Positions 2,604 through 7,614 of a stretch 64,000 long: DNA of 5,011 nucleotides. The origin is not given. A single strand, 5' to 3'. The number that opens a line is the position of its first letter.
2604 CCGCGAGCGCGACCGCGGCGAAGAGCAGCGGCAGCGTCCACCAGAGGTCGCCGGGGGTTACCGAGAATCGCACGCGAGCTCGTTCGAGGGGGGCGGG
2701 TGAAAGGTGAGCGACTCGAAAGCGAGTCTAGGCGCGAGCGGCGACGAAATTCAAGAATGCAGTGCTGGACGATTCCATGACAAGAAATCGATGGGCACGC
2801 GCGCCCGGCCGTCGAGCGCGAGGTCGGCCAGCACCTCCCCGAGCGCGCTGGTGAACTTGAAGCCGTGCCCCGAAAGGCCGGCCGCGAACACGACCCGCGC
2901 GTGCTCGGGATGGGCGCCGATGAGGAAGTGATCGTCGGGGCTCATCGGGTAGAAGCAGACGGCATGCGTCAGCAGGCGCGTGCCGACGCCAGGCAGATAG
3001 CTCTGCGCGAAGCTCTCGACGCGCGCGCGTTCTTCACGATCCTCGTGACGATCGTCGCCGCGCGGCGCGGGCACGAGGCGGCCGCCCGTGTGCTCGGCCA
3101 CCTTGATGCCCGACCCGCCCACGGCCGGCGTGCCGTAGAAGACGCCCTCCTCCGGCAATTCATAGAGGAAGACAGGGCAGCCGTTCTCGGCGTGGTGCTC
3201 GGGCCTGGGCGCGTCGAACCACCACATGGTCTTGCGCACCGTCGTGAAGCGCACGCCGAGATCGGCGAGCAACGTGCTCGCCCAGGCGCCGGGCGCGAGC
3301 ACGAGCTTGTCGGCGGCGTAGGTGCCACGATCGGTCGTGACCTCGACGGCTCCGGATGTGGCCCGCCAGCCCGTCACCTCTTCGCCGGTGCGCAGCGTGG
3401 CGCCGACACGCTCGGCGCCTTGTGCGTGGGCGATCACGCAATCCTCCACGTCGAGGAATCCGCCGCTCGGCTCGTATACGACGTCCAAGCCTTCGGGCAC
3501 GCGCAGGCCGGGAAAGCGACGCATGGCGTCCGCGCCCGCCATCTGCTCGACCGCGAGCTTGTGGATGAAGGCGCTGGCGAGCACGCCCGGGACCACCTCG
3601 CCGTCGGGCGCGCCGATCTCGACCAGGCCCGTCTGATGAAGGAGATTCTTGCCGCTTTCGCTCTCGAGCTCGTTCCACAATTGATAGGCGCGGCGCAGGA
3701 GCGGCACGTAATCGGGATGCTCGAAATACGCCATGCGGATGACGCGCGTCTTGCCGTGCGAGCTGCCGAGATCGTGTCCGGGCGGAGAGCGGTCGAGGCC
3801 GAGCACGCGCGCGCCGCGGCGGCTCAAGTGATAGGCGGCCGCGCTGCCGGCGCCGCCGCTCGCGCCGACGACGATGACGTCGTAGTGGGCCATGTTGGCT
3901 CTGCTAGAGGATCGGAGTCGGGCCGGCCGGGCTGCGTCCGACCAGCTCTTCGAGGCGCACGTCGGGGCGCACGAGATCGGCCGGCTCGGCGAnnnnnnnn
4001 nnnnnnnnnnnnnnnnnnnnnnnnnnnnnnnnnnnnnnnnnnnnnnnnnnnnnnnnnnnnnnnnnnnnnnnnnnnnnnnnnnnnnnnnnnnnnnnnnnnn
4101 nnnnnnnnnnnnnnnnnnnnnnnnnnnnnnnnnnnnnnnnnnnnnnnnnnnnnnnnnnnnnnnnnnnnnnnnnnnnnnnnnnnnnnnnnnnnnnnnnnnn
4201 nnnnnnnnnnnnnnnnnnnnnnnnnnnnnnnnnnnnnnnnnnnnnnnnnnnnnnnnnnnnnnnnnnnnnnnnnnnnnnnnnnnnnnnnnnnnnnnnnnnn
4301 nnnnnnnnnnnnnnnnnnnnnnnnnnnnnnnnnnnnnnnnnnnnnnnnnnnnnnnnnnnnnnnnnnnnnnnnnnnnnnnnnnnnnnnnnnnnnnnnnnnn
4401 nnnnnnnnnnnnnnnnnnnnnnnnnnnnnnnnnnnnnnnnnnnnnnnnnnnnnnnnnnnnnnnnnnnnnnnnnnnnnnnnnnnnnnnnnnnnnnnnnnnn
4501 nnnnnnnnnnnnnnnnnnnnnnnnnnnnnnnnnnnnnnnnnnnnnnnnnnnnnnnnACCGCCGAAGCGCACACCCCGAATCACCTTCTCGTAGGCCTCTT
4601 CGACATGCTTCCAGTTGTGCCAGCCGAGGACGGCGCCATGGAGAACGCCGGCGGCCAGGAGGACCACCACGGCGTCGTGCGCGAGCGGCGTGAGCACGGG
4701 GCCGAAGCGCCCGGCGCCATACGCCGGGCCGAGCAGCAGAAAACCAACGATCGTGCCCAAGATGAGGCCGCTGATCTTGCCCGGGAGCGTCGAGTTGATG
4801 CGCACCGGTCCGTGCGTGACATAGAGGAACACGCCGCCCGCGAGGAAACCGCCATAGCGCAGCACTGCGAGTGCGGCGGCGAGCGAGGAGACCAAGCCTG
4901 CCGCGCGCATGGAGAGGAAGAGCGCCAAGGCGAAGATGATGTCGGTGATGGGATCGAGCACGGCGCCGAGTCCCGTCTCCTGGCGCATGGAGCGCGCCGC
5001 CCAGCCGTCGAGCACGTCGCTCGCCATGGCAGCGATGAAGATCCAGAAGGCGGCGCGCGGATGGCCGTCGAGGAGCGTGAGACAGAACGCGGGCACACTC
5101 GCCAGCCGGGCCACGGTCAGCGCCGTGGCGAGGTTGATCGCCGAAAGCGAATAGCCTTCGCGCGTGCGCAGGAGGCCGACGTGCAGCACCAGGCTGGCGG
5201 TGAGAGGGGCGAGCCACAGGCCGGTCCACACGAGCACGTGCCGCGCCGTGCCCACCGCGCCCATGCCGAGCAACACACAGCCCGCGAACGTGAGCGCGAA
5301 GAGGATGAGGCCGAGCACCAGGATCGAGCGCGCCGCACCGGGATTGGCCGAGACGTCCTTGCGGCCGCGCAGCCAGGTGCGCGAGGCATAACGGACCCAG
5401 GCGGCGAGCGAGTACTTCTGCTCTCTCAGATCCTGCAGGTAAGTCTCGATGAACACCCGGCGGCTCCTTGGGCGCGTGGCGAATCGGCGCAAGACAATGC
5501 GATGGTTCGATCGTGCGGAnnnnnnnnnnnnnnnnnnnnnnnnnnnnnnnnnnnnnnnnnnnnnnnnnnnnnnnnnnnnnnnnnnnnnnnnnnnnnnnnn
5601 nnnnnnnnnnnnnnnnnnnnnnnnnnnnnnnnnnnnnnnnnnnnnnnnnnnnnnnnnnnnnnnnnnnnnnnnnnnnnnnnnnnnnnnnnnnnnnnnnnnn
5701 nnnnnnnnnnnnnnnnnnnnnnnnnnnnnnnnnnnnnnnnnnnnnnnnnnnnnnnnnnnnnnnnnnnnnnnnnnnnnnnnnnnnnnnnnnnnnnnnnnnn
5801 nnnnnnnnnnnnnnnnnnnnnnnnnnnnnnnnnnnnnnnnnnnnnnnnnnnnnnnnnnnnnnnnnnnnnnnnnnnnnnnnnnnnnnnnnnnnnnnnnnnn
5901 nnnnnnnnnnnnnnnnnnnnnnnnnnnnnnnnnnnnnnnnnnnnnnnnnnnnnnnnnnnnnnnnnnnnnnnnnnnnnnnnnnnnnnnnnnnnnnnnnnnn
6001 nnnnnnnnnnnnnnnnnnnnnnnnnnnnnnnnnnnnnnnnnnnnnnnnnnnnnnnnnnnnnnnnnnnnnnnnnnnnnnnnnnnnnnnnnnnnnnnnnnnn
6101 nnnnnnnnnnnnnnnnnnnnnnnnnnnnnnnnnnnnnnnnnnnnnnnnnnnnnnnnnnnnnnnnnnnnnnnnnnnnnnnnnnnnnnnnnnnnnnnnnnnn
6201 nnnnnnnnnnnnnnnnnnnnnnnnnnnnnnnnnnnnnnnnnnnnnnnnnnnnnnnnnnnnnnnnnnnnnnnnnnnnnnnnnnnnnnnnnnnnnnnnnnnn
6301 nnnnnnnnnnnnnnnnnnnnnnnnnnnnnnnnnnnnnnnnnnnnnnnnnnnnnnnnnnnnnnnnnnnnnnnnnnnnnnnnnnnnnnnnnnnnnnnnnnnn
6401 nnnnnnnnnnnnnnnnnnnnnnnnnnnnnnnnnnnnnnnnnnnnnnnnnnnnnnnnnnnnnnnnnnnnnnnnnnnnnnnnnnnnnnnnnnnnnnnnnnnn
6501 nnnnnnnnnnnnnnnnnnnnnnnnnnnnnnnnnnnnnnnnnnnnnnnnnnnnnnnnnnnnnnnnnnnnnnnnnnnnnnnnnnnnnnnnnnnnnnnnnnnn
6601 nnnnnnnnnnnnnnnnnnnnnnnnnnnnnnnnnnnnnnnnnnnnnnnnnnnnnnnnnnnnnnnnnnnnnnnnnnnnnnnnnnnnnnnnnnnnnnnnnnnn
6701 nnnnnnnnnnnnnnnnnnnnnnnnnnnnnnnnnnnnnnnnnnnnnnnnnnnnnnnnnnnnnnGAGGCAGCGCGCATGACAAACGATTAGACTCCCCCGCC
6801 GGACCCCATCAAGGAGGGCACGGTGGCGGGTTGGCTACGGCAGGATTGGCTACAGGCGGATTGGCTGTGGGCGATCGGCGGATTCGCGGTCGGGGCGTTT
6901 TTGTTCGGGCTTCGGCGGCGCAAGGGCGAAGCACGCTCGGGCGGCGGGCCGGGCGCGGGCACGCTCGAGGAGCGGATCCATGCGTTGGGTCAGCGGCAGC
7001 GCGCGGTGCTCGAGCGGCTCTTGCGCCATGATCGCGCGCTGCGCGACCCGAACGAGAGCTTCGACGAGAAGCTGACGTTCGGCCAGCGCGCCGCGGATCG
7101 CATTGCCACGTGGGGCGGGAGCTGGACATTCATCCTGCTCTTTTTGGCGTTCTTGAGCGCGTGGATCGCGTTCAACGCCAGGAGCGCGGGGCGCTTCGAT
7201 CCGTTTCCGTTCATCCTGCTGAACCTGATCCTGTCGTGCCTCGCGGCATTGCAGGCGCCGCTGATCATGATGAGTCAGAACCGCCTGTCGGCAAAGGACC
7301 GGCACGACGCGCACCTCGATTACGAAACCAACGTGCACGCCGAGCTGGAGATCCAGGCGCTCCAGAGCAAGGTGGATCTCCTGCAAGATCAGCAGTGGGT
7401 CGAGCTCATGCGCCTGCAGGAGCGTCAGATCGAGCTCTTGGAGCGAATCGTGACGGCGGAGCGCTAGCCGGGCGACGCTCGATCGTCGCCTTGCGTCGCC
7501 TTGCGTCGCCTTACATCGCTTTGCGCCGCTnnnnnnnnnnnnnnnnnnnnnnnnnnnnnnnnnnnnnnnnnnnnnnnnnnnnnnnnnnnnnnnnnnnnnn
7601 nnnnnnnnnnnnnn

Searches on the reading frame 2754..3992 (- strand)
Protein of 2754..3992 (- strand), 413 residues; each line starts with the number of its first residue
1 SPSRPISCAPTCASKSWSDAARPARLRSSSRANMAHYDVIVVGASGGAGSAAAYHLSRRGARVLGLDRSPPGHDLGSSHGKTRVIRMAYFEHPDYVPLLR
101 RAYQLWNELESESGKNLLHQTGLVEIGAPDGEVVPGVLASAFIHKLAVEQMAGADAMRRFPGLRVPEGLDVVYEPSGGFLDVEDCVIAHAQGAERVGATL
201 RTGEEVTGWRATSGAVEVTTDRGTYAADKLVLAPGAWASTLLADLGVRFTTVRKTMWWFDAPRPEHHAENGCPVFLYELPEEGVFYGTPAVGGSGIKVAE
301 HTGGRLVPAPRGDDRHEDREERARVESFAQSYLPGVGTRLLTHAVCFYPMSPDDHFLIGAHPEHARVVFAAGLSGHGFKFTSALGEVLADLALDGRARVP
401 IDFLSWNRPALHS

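Call 58: search_protein_families(library=pfam, proteins=[window:2754-3992:-], max_evalue=0.00001)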
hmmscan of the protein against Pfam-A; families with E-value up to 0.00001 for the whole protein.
window:2754-3992:- (413 aa): 2 families
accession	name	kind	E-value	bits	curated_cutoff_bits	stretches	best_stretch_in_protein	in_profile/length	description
PF01266.30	DAO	-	6.8e-51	174.3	27.9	1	38-391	1-353/353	FAD dependent oxidoreductase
PF07992.20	Pyr_redox_2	-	8.7e-06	25.8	26.1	0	37-241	1-114/291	Pyridine nucleotide-disulphide oxidoreductase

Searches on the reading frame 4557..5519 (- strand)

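Call 58: search_protein_families(library=pfam, proteins=[window:4557-5519:-], max_evalue=0.00001)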
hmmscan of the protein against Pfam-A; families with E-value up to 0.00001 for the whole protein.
window:4557-5519:- (321 aa): 1 family
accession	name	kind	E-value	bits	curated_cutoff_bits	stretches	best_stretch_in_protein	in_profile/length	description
PF01066.26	CDP-OH_P_transf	-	8.1e-21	75.4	22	1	129-272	2-138/152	CDP-alcohol phosphatidyltransferase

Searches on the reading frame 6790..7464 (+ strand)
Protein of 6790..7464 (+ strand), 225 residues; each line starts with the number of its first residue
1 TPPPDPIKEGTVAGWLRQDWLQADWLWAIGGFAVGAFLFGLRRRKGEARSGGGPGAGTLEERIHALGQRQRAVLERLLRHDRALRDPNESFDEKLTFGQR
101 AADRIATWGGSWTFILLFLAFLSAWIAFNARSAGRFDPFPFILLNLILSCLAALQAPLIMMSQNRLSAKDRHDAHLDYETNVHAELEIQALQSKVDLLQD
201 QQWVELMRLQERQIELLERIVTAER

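Call 58: search_protein_families(library=pfam, proteins=[window:6790-7464:+], max_evalue=0.00001)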
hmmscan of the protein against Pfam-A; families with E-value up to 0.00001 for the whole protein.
window:6790-7464:+ (225 aa): 1 family
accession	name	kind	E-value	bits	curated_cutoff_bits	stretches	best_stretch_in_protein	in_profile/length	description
PF06210.16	DUF1003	-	2.2e-35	121.4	27.4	1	109-207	1-101/103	Protein of unknown function (DUF1003)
